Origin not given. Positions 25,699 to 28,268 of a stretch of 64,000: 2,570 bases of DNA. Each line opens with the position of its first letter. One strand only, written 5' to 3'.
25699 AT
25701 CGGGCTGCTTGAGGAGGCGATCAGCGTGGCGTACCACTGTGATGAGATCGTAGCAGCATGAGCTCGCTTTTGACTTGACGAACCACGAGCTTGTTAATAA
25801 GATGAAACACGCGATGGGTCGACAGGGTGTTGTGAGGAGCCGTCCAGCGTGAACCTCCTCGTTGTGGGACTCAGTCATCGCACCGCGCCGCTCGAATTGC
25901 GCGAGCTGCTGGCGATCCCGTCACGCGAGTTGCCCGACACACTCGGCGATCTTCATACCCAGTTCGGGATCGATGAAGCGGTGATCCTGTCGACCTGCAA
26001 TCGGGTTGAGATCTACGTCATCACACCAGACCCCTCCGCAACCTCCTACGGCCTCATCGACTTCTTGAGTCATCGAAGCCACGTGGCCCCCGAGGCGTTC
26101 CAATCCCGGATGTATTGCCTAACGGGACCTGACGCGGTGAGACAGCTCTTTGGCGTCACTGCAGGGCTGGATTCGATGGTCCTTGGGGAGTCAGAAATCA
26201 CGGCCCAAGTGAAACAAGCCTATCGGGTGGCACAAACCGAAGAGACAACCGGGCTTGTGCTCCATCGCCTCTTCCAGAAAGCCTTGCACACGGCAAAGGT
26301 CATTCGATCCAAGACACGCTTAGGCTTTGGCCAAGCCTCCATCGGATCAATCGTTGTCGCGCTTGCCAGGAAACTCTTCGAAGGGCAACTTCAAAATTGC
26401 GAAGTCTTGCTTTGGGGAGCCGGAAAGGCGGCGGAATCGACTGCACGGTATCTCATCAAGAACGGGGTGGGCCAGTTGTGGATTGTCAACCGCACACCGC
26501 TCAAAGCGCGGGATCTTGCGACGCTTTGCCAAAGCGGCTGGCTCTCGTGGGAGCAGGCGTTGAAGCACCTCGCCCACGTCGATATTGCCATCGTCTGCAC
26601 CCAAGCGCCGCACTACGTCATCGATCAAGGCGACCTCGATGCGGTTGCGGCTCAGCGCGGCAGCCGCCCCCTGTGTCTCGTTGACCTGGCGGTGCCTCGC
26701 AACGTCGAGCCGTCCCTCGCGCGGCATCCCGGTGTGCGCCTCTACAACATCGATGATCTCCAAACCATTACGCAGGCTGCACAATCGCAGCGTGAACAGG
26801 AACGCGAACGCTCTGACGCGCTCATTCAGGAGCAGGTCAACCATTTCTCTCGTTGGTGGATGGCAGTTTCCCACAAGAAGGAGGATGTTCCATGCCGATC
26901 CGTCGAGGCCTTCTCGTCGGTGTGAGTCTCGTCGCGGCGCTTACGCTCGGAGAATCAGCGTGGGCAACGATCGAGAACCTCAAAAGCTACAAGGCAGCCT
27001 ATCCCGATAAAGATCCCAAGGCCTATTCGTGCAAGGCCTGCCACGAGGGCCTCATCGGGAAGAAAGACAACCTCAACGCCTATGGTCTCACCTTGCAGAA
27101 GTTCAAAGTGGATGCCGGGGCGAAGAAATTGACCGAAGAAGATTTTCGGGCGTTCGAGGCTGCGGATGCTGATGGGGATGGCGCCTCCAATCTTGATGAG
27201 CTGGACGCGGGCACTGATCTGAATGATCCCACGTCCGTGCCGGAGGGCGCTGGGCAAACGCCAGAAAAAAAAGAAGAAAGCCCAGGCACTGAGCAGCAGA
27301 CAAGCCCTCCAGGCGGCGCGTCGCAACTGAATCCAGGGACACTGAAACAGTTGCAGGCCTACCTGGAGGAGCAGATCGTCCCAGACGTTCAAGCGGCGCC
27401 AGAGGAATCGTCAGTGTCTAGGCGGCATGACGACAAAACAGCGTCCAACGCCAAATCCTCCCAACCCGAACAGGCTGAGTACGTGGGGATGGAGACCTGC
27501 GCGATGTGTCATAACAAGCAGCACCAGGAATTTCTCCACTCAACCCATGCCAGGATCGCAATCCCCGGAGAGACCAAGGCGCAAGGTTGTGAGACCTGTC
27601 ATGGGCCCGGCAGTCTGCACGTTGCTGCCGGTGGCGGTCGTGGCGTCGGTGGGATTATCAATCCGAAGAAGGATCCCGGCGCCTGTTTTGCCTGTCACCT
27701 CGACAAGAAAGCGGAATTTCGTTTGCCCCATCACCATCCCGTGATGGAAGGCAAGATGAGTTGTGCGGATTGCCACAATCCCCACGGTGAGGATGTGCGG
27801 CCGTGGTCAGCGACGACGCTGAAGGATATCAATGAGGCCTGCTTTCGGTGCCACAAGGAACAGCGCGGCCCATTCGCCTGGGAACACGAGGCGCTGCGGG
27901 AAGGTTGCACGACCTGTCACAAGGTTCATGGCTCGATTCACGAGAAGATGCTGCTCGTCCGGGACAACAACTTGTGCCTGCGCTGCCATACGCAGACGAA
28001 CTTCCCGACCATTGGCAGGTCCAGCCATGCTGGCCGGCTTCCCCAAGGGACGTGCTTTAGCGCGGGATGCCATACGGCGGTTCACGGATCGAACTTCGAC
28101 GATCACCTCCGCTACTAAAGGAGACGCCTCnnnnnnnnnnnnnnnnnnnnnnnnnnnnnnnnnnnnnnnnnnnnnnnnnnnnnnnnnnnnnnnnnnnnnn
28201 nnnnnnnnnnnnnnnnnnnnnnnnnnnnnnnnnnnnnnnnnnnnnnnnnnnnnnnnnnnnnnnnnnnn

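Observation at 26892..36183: Candidate extracellular/periplasmic electron-transfer supercluster: MtrA-like multiheme cytochrome + 686-aa OM beta-barrel, Rieske/cyt b/9-heme complex, ImcH-like and CbcL-like quinone oxidoreductases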

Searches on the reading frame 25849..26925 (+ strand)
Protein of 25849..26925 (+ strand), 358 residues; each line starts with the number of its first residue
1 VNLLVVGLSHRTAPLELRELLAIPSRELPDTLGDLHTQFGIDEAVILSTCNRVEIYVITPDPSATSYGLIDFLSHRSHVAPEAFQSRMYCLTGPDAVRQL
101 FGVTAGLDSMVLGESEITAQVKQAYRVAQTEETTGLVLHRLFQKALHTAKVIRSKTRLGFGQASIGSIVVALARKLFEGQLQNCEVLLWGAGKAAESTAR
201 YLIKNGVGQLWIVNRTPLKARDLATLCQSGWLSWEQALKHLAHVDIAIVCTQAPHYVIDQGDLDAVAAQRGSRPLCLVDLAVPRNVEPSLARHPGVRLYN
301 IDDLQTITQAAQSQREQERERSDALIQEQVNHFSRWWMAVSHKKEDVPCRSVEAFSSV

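Call 4: search_protein_families(library=pfam, proteins=[window:25849-26925:+], max_evalue=0.01)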
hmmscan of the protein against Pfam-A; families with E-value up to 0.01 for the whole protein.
window:25849-26925:+ (358 aa): 3 families
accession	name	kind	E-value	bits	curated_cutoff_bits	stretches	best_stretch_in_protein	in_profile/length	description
PF05201.20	GlutR_N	-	8e-49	165.7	27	1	6-156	1-151/151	Glutamyl-tRNAGlu reductase, N-terminal domain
PF01488.26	Shikimate_DH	-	3.9e-33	114.9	24.3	1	172-307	2-138/138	Shikimate / quinate 5-dehydrogenase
PF03807.23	F420_oxidored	-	0.0096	16.9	21.6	0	188-256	5-72/94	NADP oxidoreductase coenzyme F420-dependent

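Call 5: search_protein_families(library=ncbifam, proteins=[window:25849-26925:+], max_evalue=0.01)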
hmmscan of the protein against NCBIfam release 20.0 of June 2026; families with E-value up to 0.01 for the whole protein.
window:25849-26925:+ (358 aa): 14 families
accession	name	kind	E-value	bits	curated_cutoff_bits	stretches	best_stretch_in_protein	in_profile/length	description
TIGR01035.1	hemA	equivalog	1.1e-93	314.4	209.55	1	4-341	2-337/416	glutamyl-tRNA reductase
NF000744.0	PRK00045.1-3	equivalog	9.4e-90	301.6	429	1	1-339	1-343/447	glutamyl-tRNA reductase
NF000750.0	PRK00045.3-4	equivalog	4.1e-53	180.9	289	1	2-335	2-330/439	glutamyl-tRNA reductase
NF010548.0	PRK13940.1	equivalog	7.6e-33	113.9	469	1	1-332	1-324/414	glutamyl-tRNA reductase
NF000752.0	PRK00045.4-2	equivalog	2.3e-31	109.4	381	1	42-335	45-312/412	glutamyl-tRNA reductase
NF001909.0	PRK00676.1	equivalog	3.9e-28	98.5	478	1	1-354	1-330/338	glutamyl-tRNA reductase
NF000751.1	PRK00045.4-1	equivalog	1.8e-23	83.3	478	1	42-251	45-249/426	glutamyl-tRNA reductase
TIGR00507.1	aroE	equivalog_domain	3.7e-08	32.8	200.2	1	179-282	112-215/270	shikimate dehydrogenase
NF006802.0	PRK09310.1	equivalog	1.5e-07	30.6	598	1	151-256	303-402/477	bifunctional 3-dehydroquinate dehydratase/shikimate dehydrogenase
NF001310.0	PRK00258.1-2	equivalog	1.1e-06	28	221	1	178-231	116-169/279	shikimate dehydrogenase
NF001312.0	PRK00258.1-4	equivalog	0.00083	18.7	295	1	183-228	127-172/285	shikimate dehydrogenase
NF001319.0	PRK00258.3-3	equivalog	0.00096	18.3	252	1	181-251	120-192/279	shikimate dehydrogenase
NF009201.0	PRK12549.1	subfamily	0.0084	15.3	235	0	170-229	118-175/286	shikimate dehydrogenase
TIGR02356.1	adenyl_thiF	equivalog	0.0088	15.4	275.25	0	180-219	18-57/203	thiazole biosynthesis adenylyltransferase ThiF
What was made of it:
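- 25849..26925 (+): hemA, glutamyl-tRNA reductase (first step of haem synthesis). TIGR01035, 314 bits, above its cut-off of 209 (call 5).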

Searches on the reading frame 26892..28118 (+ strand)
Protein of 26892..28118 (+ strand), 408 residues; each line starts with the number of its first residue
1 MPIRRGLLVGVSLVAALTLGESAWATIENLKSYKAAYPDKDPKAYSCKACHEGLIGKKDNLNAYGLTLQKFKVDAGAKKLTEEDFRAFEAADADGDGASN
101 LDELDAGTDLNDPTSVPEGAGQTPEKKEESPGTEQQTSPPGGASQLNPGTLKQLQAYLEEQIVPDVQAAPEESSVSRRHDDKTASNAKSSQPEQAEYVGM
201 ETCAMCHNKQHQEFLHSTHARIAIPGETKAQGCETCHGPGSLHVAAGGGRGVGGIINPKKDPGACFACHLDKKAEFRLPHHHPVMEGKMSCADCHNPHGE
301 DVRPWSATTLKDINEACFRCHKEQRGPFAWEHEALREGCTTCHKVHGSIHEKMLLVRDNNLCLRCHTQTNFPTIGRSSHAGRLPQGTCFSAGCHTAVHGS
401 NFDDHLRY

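Call 4: search_protein_families(library=pfam, proteins=[window:26892-28118:+], max_evalue=0.01)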
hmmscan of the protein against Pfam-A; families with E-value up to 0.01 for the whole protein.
window:26892-28118:+ (408 aa): 5 families
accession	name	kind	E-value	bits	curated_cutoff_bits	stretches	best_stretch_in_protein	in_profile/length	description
PF09699.15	Paired_CXXCH_1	-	3.6e-19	68.6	20.6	2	332-369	1-39/41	Doubled CXXCH motif (Paired_CXXCH_1)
PF14522.11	Cytochrome_C7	-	7.9e-10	38.9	24.8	2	282-344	7-67/67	Cytochrome c7 and related cytochrome c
PF22113.1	Mtrc-MtrF_II-IV_dom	-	1e-06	28.8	30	1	191-241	111-167/176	Outer membrane cytochrome MtrC/MtrF-like, domains II/IV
PF22678.1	Cytochrom_c_NrfB-like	-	1.2e-06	29.3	27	1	308-348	27-70/89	Cytochrome c-type protein NrfB-like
PF14537.11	Cytochrom_c3_2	-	0.00026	21.9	25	0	289-367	7-79/79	Cytochrome c3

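Call 5: search_protein_families(library=ncbifam, proteins=[window:26892-28118:+], max_evalue=0.01)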
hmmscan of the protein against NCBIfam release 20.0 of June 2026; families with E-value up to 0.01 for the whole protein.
window:26892-28118:+ (408 aa): 8 families
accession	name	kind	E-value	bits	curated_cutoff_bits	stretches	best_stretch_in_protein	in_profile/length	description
TIGR03508.1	decahem_SO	subfamily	1.9e-47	161.9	192.2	2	259-403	114-257/258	DmsE family decaheme c-type cytochrome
NF041028.1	decahem_GSU2203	exception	1.5e-46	159.1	325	2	259-368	145-254/317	GSU2203 family decaheme c-type cytochrome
TIGR01905.1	paired_CXXCH_1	subfamily_domain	6.2e-14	51.6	25.2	2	332-370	1-40/41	doubled CXXCH domain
NF008659.0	PRK11659.1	equivalog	2.7e-09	37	184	2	263-370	47-171/188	cytochrome c nitrite reductase pentaheme subunit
NF041198.1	UshA_like_PCGU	equivalog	2.1e-08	33.2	275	2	222-273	464-512/519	UshA-like (seleno)protein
TIGR03146.1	cyt_nit_nrfB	equivalog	3.3e-07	30.7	166.6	1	303-369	73-144/145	cytochrome c nitrite reductase pentaheme subunit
NF041762.1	diheme_GEGP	equivalog_domain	7.6e-06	25.3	300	1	41-117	45-121/359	GEGP motif-containing diheme protein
NF042425.1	Amuc_1099_fam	equivalog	0.003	17.2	50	1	90-118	127-155/321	Amuc_1099 family pilus-like system protein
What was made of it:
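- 26892..28118 (+): MHC1: MtrA/DmsE-type multihaem cytochrome. It has an 8-haem core (7 CxxCH plus a terminal CX4CH) and an N-terminal extension with a 9th haem, a TSP3-like acidic motif and a low-complexity linker. TIGR03508 scores 162 bits, below its cut-off of 192 (call 5).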

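Call 33: search_solved_structures(query=window:26892-28115:+, max_evalue=0.01, show_alignments=2)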
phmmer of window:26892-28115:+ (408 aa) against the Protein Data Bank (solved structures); distinct sequences matched with E-value up to 0.01: 2.
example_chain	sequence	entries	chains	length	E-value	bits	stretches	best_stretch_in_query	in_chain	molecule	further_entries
6r2q_A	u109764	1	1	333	4.2e-32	115.1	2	259-402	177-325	Cystathionine beta-synthase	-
2ozy_A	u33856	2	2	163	9.7e-07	31.6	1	202-325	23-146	Cytochrome c-type protein nrfB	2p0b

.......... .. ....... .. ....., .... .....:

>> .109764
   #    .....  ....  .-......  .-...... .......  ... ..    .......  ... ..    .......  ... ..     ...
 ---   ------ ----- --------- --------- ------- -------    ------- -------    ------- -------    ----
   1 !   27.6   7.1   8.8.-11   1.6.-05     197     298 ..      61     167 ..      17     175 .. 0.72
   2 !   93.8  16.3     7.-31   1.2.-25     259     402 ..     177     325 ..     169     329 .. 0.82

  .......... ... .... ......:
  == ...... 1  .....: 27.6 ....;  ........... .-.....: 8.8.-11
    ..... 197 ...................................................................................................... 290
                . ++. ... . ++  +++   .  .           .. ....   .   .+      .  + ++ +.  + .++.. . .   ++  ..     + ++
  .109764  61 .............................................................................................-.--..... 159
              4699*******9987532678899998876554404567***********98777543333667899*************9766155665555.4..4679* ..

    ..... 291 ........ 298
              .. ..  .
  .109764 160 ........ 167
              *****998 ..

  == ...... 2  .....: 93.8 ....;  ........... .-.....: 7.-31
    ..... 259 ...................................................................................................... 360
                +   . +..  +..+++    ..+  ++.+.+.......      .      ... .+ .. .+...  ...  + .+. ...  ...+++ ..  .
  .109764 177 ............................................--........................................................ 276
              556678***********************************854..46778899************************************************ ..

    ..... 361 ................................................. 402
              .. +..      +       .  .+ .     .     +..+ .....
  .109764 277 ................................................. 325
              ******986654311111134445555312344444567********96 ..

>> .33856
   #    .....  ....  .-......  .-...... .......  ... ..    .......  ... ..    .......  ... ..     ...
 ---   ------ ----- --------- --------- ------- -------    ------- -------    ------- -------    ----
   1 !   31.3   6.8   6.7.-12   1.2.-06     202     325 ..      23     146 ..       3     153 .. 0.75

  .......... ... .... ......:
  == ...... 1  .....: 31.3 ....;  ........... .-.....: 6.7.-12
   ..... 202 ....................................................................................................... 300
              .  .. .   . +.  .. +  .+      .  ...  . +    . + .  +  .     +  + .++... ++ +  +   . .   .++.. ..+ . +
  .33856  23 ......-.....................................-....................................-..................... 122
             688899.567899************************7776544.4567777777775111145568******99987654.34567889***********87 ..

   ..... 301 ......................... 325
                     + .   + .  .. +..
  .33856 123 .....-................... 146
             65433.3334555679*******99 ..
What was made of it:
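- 26892..28118 (+): phmmer against the PDB: MtrA 6r2q_A, E 4.2e-32, covering MtrA residues 61-325 (call 33).
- On MtrA/DmsE decahaem cytochrome family (TIGR03508): Two stretches cover MtrA residues 61-167 and 177-325 (call 33).
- Closest known: MtrAB core of Shewanella MtrCAB. Same: MHC1 is a sequence homologue of MtrA (E 4e-32, call 33).
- MtrA homology: E 4.2e-32 over MtrA residues 61-325, including its C-terminal, surface-proximal haem (call 33).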

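Call 60: search_protein_families(library=pfam, proteins=[P0126], max_evalue=0.1)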
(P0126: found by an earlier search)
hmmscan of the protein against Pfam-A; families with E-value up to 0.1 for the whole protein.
P0126 (518 aa): 8 families
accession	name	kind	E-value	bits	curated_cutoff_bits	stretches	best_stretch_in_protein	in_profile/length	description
PF01292.26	Ni_hydr_CYTB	-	1.8e-13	51.1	30.1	1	307-483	2-164/179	Prokaryotic cytochrome b561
PF14522.11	Cytochrome_C7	-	2.3e-12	47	24.8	3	100-166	12-66/67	Cytochrome c7 and related cytochrome c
PF14537.11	Cytochrom_c3_2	-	8.2e-09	36.2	25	2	39-81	20-65/79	Cytochrome c3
PF09699.15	Paired_CXXCH_1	-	9.2e-09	35.3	20.6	2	75-112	8-40/41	Doubled CXXCH motif (Paired_CXXCH_1)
PF22113.1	Mtrc-MtrF_II-IV_dom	-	1.1e-05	25.5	30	1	43-236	4-163/176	Outer membrane cytochrome MtrC/MtrF-like, domains II/IV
PF00684.25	DnaJ_CXXCXGXG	-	0.00011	22.8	32.7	0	127-173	12-55/65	DnaJ central domain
PF02085.21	Cytochrom_CIII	-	0.00016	22.4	22.9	1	62-166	19-101/101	Class III cytochrome C family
PF14358.11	DUF4405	-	0.00073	20.4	26.7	1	317-371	5-64/66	Domain of unknown function (DUF4405)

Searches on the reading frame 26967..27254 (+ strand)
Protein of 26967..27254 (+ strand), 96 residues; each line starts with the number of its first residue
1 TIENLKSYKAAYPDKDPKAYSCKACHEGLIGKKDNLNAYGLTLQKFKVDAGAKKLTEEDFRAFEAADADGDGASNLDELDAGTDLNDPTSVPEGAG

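Call 60: search_protein_families(library=pfam, proteins=[window:26967-27254:+], max_evalue=0.1)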
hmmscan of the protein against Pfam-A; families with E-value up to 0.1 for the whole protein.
seq(96 aa): 3 families
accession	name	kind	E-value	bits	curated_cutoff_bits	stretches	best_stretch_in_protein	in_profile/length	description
PF13202.12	EF-hand_5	-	0.024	14.6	25.9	1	61-73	2-15/25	EF hand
PF18884.5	TSP3_bac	-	0.043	14.1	25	1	67-84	1-18/22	Bacterial TSP3 repeat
PF06627.17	DUF1153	-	0.091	13.4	23.5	0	18-47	35-64/87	Protein of unknown function (DUF1153)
